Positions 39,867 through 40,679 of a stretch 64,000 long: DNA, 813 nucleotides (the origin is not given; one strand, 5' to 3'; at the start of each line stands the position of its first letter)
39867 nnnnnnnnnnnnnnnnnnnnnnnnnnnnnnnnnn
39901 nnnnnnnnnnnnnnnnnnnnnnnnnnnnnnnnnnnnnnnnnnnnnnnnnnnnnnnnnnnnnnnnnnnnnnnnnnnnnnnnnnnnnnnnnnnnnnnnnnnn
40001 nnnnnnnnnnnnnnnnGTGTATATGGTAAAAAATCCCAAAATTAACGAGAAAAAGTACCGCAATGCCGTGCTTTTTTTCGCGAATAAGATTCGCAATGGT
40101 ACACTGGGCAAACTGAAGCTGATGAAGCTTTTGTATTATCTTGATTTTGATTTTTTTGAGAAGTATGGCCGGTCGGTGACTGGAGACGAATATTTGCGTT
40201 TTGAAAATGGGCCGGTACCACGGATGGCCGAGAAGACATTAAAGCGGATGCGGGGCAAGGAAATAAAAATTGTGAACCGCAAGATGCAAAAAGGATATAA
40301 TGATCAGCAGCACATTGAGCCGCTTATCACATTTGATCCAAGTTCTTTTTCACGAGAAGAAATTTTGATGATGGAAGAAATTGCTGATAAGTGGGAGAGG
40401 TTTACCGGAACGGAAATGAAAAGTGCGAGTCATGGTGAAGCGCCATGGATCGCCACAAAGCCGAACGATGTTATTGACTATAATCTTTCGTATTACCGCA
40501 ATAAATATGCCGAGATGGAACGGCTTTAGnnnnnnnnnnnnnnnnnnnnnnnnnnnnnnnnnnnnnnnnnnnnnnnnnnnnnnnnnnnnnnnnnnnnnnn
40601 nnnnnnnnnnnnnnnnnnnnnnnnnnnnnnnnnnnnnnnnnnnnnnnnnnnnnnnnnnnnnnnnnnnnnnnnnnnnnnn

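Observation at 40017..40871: Panacea-domain (DUF4065) antitoxin paired with a RelE/ParE-fold toxin candidate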

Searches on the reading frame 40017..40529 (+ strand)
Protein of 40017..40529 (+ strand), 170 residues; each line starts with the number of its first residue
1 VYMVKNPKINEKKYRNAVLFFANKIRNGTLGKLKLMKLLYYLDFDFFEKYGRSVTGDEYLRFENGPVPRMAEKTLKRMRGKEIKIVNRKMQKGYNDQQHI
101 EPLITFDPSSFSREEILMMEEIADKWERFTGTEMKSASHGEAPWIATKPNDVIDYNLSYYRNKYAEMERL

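Call 3: search_protein_families(library=pfam, proteins=[window:40017-40529:+], max_evalue=1)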
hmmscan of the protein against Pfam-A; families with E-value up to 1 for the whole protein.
window:40017-40529:+ (170 aa): 2 families
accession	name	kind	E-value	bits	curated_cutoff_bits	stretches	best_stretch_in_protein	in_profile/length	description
PF13274.11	SocA_Panacea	-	2.7e-18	67.4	25.7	1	35-144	1-112/113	Antitoxin SocA-like, Panacea domain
PF18771.7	APOBEC3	-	0.064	13.8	27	0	9-43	25-59/137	APOBEC3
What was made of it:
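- On PanA (Panacea / DUF4065, PF13274) antitoxins: 67.4 bits against a cut-off of 25.7, E 2.7e-18, covering profile positions 1-112 of 113 (call 3).
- Closest known: SocAB. Same: It shares the Panacea/SocA Pfam domain (call 3).
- Checked: The pair is far beyond chance: ORF1 scores 67.4 bits against PF13274, whose cut-off is 25.7 (call 3).
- PanA identity: PF13274 at 67 bits (call 3).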

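Call 4: search_protein_families(library=ncbifam, proteins=[window:40017-40529:+], max_evalue=1)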
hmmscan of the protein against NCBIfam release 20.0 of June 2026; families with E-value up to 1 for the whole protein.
window:40017-40529:+ (170 aa): 1 family
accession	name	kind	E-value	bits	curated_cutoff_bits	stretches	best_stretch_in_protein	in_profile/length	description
NF047745.1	SocA_antitoxin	equivalog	0.022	14.5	190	1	16-92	8-83/176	type VI toxin-antitoxin system SocA family antitoxin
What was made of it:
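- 40023..40529 (+): panA: a stand-alone Panacea-domain (DUF4065, PF13274) antitoxin of 168 aa. The mechanical ORF starts at GTG 40017 (170 aa). No HTH or other added domain was found (calls 3, 4).
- On RelE/ParE toxin superfamily: ORF2 has no hit (calls 3, 4).
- On SocAB type VI TA: NF047745 scores 14.5 bits against a cut-off of 190 (call 4).
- On Classical autoregulated type II TA: No such domain was found in ORF1 (calls 3, 4).
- Closest known: SocAB. Different: The SocA equivalog model is far below its cut-off (14.5 against 190 bits; call 4).
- The NCBIfam SocA_antitoxin equivalog scores only 14.5 bits against a cut-off of 190 (call 4).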

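Call 5: search_protein_families(library=padloc, proteins=[window:40017-40529:+], max_evalue=1)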
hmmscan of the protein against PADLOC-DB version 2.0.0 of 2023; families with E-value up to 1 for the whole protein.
window:40017-40529:+ (170 aa): 0 families

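Call 8: search_protein_families(library=phrogs, proteins=[window:40017-40529:+], max_evalue=1)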
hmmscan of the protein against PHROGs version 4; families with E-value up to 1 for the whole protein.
window:40017-40529:+ (170 aa): 2 families
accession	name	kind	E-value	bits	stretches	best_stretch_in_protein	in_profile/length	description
phrog_1281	-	unknown function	6.1e-20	72.7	1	16-149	12-131/195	-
phrog_10390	-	unknown function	2.3e-10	41.4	1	28-155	163-284/299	-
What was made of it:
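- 40023..40529 (+): PF13274 at 67.4 bits, E 2.7e-18 (call 3). phrog_1281 at E 6e-20 (call 8).
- Tried and rejected: Pfam, NCBIfam, PADLOC and PHROGs gave nothing significant (calls 3, 4, 5, 8).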

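Call 62: search_solved_structures(query=window:40023-40526:+, max_evalue=1, show_alignments=1)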
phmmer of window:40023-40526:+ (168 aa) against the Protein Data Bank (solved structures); distinct sequences matched with E-value up to 1: 1.
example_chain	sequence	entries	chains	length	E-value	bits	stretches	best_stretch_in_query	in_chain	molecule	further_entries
6j0z_C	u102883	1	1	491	0.85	12.7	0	104-144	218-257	Putative angucycline-like polyketide oxygenase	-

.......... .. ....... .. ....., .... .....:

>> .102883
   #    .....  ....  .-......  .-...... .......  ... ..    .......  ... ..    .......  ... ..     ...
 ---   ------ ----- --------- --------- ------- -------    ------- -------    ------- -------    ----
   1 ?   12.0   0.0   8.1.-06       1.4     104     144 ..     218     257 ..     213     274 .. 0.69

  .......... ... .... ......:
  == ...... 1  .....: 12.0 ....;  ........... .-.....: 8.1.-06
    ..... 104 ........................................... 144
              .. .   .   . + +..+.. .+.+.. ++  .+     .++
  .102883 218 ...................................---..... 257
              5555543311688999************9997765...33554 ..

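Call 72: find_homologous_proteins(query=window:40023-40526:+, max_evalue=0.00001)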
Query window:40023-40526:+ (168 aa): 578 proteins with E <= 0.00001 among 598 candidates; the best 120 are listed.
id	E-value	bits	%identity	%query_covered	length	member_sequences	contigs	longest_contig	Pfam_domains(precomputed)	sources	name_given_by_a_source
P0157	5.2e-108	376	100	100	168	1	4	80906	PF13274.12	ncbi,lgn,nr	ncbi:SocA family protein [Candidatus Uhrbacteria bacterium]|nr:SocA family protein [Candidatus Uhrba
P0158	5.0e-98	344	91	100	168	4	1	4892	PF13274.12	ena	-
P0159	2.4e-97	341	90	100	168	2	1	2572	PF13274.12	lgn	-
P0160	4.0e-96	337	90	100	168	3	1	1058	PF13274.12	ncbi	-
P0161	1.7e-95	335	87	100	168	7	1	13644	PF13274.12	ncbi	ncbi:MAG TPA: Panacea domain-containing protein [Candidatus Paceibacterota bacterium]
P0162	2.2e-95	335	88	100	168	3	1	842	PF13274.12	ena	-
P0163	1.4e-94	332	88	100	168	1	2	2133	PF13274.12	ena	-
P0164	4.1e-94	331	89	97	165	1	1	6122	PF13274.12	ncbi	ncbi:MAG: Panacea domain-containing protein [bacterium]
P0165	3.5e-91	321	85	98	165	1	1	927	PF13274.12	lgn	-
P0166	4.2e-91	321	84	100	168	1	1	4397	PF13274.12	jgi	jgi:uncharacterized phage-associated protein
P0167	5.8e-91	321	83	100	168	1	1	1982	PF13274.12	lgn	-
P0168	7.9e-91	320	83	100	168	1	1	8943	PF13274.12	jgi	-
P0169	1.2e-90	320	85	97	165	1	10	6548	PF13274.12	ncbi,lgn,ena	-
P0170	2.1e-90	319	84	100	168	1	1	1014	PF13274.12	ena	-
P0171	5.3e-90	317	83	100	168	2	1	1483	PF13274.12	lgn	-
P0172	5.0e-89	314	81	100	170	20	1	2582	PF13274.12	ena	-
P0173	8.2e-89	314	83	100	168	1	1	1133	PF13274.12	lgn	-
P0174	8.7e-89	314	84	100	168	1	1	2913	PF13274.12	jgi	jgi:uncharacterized phage-associated protein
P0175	1.4e-88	313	83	97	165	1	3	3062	PF13274.12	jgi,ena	-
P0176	3.4e-88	312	83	99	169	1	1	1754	PF13274.12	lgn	-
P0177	3.5e-88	312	83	100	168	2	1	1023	PF13274.12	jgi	jgi:uncharacterized phage-associated protein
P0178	1.0e-87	310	82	97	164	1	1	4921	PF13274.12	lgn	-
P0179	1.6e-87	309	81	100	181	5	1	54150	PF13274.12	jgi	-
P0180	5.4e-87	308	82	97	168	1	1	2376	PF13274.12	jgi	jgi:uncharacterized phage-associated protein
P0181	7.1e-87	307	82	97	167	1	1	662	PF13274.12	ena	-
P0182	1.2e-86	307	81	97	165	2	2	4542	PF13274.12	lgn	-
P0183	2.2e-86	306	81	100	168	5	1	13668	PF13274.12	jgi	-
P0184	5.1e-86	305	82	97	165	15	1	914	PF13274.12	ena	-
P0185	6.4e-86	304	81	96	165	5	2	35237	PF13274.12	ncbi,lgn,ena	-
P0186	1.3e-85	303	80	97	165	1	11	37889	PF13274.12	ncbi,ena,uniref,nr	ncbi:MAG: hypothetical protein A3H70_01810 [Candidatus Komeilibacteria bacterium RIFCSPLOWO2_02_FULL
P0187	1.5e-85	303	81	97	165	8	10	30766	PF13274.12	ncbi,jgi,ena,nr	ncbi:hypothetical protein A3I27_00785 [Candidatus Giovannonibacteria bacterium RIFCSPLOWO2_02_FULL_4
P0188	1.7e-85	303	80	97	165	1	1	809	PF13274.12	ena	-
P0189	2.1e-85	303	81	96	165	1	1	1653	PF13274.12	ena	-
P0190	2.1e-85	303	81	100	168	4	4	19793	PF13274.12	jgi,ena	-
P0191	3.1e-85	302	80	97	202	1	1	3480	PF13274.12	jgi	jgi:uncharacterized phage-associated protein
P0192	4.5e-85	301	83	96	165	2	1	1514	PF13274.12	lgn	-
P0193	6.2e-85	301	81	97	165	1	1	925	PF13274.12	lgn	-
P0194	7.6e-85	301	80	97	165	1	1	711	PF13274.12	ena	-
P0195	8.3e-85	301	80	97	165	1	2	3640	PF13274.12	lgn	-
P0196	1.9e-84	299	81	96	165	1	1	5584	PF13274.12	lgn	-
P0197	1.9e-84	299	81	95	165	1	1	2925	PF13274.12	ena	-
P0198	2.1e-84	299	78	98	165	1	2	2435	PF13274.12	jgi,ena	-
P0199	3.0e-84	299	78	100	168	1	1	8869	PF13274.12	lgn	-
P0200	4.7e-84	298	77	100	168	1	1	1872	PF13274.12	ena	-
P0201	4.8e-84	298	81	95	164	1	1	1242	PF13274.12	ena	-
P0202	5.6e-84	298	79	98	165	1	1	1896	PF13274.12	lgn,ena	-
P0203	9.5e-84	297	79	97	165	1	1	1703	PF13274.12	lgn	-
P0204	1.1e-83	297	76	100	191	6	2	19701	PF13274.12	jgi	-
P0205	1.4e-83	297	80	97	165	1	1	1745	PF13274.12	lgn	-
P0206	2.1e-83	296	79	97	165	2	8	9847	PF13274.12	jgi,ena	-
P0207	2.1e-83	296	78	96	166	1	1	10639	PF13274.12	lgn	-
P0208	2.1e-83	296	77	98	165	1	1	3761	PF13274.12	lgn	-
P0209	2.5e-83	296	77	100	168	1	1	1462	PF13274.12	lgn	-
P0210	3.8e-83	295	77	100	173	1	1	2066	PF13274.12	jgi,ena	-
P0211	3.9e-83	295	78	98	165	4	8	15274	PF13274.12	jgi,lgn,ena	-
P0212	4.0e-83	295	79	97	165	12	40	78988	PF13274.12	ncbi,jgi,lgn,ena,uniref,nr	ncbi:hypothetical protein A3H65_00485 [Candidatus Giovannonibacteria bacterium RIFCSPLOWO2_02_FULL_4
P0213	6.9e-83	294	79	99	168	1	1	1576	PF13274.12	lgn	-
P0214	7.5e-83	294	79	97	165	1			PF13274.12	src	-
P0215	8.5e-83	294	79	100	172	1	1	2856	PF13274.12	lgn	-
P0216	8.9e-83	294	78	100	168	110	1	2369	PF13274.12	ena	-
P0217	1.1e-82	294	77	97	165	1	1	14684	PF13274.12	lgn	-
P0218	1.4e-82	293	77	97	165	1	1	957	PF13274.12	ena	-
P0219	1.6e-82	293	79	97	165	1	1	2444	PF13274.12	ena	-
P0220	1.8e-82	293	77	96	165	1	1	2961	PF13274.12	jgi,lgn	-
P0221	1.8e-82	293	77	100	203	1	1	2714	PF13274.12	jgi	-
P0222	1.9e-82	293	77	100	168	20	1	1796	PF13274.12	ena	-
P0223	2.3e-82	293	77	97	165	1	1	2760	PF13274.12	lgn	-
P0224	2.8e-82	292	76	100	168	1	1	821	PF13274.12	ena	-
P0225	2.8e-82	292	77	97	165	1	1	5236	PF13274.12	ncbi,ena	ncbi:MAG: Panacea domain-containing protein [Candidatus Staskawiczbacteria bacterium]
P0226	2.8e-82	292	77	97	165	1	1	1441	PF13274.12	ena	-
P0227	2.9e-82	292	78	97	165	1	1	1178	PF13274.12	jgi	-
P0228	2.9e-82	292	77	100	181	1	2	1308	PF13274.12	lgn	-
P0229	3.1e-82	292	77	100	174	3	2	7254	PF13274.12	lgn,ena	-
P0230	3.4e-82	292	77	97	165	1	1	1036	PF13274.12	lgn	-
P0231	4.1e-82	292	78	97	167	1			PF13274.12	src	-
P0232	4.9e-82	292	75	100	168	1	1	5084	PF13274.12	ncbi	-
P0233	5.0e-82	292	74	100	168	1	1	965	PF13274.12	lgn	-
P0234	5.0e-82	292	78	97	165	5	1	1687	PF13274.12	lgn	-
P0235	5.1e-82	292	77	97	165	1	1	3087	PF13274.12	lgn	-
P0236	5.2e-82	291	76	97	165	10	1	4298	PF13274.12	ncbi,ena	-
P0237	5.6e-82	291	78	97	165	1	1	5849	PF13274.12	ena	-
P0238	5.9e-82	291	78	97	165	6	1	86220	PF13274.12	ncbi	-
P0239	6.0e-82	291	78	97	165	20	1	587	PF13274.12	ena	-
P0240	6.3e-82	291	78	97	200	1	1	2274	PF13274.12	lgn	-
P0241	6.7e-82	291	76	98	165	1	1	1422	PF13274.12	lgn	-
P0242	7.9e-82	291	74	97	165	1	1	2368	PF13274.12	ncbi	-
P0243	8.2e-82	291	76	97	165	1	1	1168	PF13274.12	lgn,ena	-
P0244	1.0e-81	291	77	100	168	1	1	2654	PF13274.12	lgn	-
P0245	1.0e-81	291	76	95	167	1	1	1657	PF13274.12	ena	-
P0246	1.1e-81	290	76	100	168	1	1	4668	PF13274.12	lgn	-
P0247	1.2e-81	290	75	97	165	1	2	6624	PF13274.12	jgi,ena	-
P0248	1.2e-81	290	78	96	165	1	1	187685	PF13274.12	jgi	jgi:uncharacterized phage-associated protein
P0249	1.5e-81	290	74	100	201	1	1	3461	PF13274.12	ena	-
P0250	1.5e-81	290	76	97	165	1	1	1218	PF13274.12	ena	-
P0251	1.5e-81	290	76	95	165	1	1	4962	PF13274.12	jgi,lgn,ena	-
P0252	1.5e-81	290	76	96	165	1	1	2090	PF13274.12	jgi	-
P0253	1.7e-81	290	76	97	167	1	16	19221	PF13274.12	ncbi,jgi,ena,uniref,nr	ncbi:hypothetical protein A3B87_01120 [Candidatus Kuenenbacteria bacterium RIFCSPHIGHO2_02_FULL_39_1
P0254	1.8e-81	290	77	97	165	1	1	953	PF13274.12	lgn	-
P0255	2.4e-81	289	76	100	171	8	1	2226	PF13274.12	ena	-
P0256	2.9e-81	289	79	96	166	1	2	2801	PF13274.12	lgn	-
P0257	3.0e-81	289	77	97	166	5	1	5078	PF13274.12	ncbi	-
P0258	3.2e-81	289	77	98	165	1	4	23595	PF13274.12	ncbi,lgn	-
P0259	3.6e-81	289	76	97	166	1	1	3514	PF13274.12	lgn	-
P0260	3.7e-81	289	76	96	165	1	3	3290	PF13274.12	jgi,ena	-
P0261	3.7e-81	289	77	98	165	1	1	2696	PF13274.12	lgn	-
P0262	4.2e-81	289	77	97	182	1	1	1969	PF13274.12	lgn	-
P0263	4.2e-81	289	77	97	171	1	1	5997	PF13274.12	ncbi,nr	ncbi:MAG: Panacea domain-containing protein [Candidatus Taylorbacteria bacterium]|nr:Panacea domain-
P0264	4.4e-81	288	76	100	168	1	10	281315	PF13274.12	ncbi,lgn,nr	ncbi:MAG: SocA family protein [Parcubacteria group bacterium]|nr:SocA family protein [Parcubacteria 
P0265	4.5e-81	288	74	100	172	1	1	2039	PF13274.12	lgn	-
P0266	4.5e-81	288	76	100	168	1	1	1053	PF13274.12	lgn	-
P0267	4.7e-81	288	79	97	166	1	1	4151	PF13274.12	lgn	-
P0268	4.8e-81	288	76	100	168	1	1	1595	PF13274.12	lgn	-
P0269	5.0e-81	288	76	100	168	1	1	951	PF13274.12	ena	-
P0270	5.6e-81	288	76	97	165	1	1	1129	PF13274.12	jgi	jgi:uncharacterized phage-associated protein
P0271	5.7e-81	288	77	98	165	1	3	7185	PF13274.12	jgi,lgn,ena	-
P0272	5.8e-81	288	76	98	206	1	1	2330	PF13274.12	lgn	-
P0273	5.8e-81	288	76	100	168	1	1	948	PF13274.12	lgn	-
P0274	8.6e-81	288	77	96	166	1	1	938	PF13274.12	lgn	-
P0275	8.9e-81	287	72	100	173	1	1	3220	PF13274.12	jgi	jgi:uncharacterized phage-associated protein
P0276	9.0e-81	287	74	98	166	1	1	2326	PF13274.12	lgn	-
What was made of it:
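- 40023..40529 (+): A 100%-identical NCBI protein is annotated as a SocA family protein of 168 aa (call 72).
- Checked: NCBI holds a 100%-identical 168-aa protein, P0157, named 'SocA family protein [Candidatus Uhrbacteria bacterium]' (call 72).
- The Pfam family is named after SocA, and NCBI annotates the identical protein as 'SocA family protein' (calls 3, 72).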

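Call 75: find_encoding_contigs(protein=P0157, flank=1500, max_places=2)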
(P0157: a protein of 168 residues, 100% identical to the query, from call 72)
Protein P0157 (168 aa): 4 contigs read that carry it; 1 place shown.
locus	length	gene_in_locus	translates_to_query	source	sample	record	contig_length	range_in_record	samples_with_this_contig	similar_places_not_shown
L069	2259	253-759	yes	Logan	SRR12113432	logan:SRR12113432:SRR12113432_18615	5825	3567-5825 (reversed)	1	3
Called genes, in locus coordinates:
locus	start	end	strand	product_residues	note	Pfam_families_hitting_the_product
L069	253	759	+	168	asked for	PF13274:SocA_Panacea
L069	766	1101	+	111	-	-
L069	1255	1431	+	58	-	-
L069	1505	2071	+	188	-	-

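Call 79: predict_structure(alignment_id=A4)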
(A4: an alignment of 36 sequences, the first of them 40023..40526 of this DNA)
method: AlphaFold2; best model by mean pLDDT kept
length: 168 residues; sequences in the alignment: 36
mean_pLDDT: 72.0   pTM: 0.73
mean pLDDT of the five models: 72.0, 71.0, 69.8, 69.4, 59.8
residues with pLDDT >= 90: 42; 70-90: 63; 50-70: 20; < 50: 43
segments of 3 or more residues with pLDDT < 50: 1-4, 57-64, 137-162, 164-168
pLDDT, mean of each block of 10 residues (from residue 1): 61 94 85 83 80 61 56 91 86 81 94 94 77 52 37 41 45
secondary structure, 60 per line:
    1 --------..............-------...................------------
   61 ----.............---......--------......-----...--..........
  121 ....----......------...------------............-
elements in order: H9-22 H30-48 H65-76 E81-86 E95-100 H111-124 H129-134 H156-167
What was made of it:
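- The low pLDDT of the PanA tail may only reflect a shallow alignment (call 79).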

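Call 82: fold_search(model_id=the predicted structure, library=pdb)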
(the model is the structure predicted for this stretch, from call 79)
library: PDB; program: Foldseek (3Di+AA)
matches with E <= 10: 231; with E <= 0.001: 0
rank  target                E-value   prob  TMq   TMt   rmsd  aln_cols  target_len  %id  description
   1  7yk3_B                1.7e-01  0.72  0.44  0.41   9.6       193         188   12  Crystal structure of DarTG toxin-antitoxin complex from Mycobacterium tuberculosis (released 2023-05-31)
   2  2dql_A                1.7e-01  0.44  0.23  0.32   9.5       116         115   12  Crystal structure of the circadian clock associated protein Pex from anabaena (released 2007-05-29)
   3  2e1n_A                1.8e-01  0.47  0.25  0.35   8.4       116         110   15  Crystal structure of the Cyanobacterium circadian clock modifier Pex (released 2006-11-28)
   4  2e1n_B                5.3e-01  0.25  0.25  0.33   8.5       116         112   15  Crystal structure of the Cyanobacterium circadian clock modifier Pex (released 2006-11-28)
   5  5d80_G                5.9e-01  0.05  0.18  0.15  29.3       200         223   11  Crystal Structure of Yeast V1-ATPase in the Autoinhibited Form (released 2016-06-08)
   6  9brq_7                7.5e-01  0.05  0.20  0.16  26.8       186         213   12  Intact V-ATPase State 3 and synaptophysin complex in mouse brain isolated synaptic vesicles (released 2024-06-19)
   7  3j9t_M                7.9e-01  0.06  0.22  0.19  26.4       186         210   10  Yeast V-ATPase state 1 (released 2015-05-13)
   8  6szs_N                9.4e-01  0.10  0.20  0.26  12.7       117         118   14  Release factor-dependent ribosome rescue by BrfA in the Gram-positive bacterium Bacillus subtilis (released 2019-12-04)
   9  5wtn_A                9.4e-01  0.06  0.19  0.13  23.4       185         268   14  Crystal Structure Analysis of primosome protein DnaB (resiues 1-300) from Geobacillus stearothermophilus (released 2017-08-23)
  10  6vq6_H                1.0e+00  0.03  0.16  0.13  25.1       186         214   12  Mammalian V-ATPase from rat brain - composite model of rotational state 1 bound to ADP and SidK (built from focused re (released 2020-03-18)
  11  8eki_A                1.1e+00  0.04  0.16  0.16  16.0       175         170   14  CryoEM structure of the Dsl1 complex bound to SNAREs Sec20 and Use1 (released 2023-10-04)
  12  7uzj_H                1.1e+00  0.03  0.15  0.13  25.9       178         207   12  Rat Kidney V1 complex with SidK and NCOA7B, State 1 (released 2023-11-22)
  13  3we3_B                1.1e+00  0.35  0.35  0.48   5.4        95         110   10  Structure of BLM RQC domain bound to an arsenate ion (released 2013-11-13)
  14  5wtn_D                1.2e+00  0.10  0.19  0.13  15.7       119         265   12  Crystal Structure Analysis of primosome protein DnaB (resiues 1-300) from Geobacillus stearothermophilus (released 2017-08-23)
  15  5d80_g                1.2e+00  0.03  0.16  0.13  28.3       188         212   11  Crystal Structure of Yeast V1-ATPase in the Autoinhibited Form (released 2016-06-08)
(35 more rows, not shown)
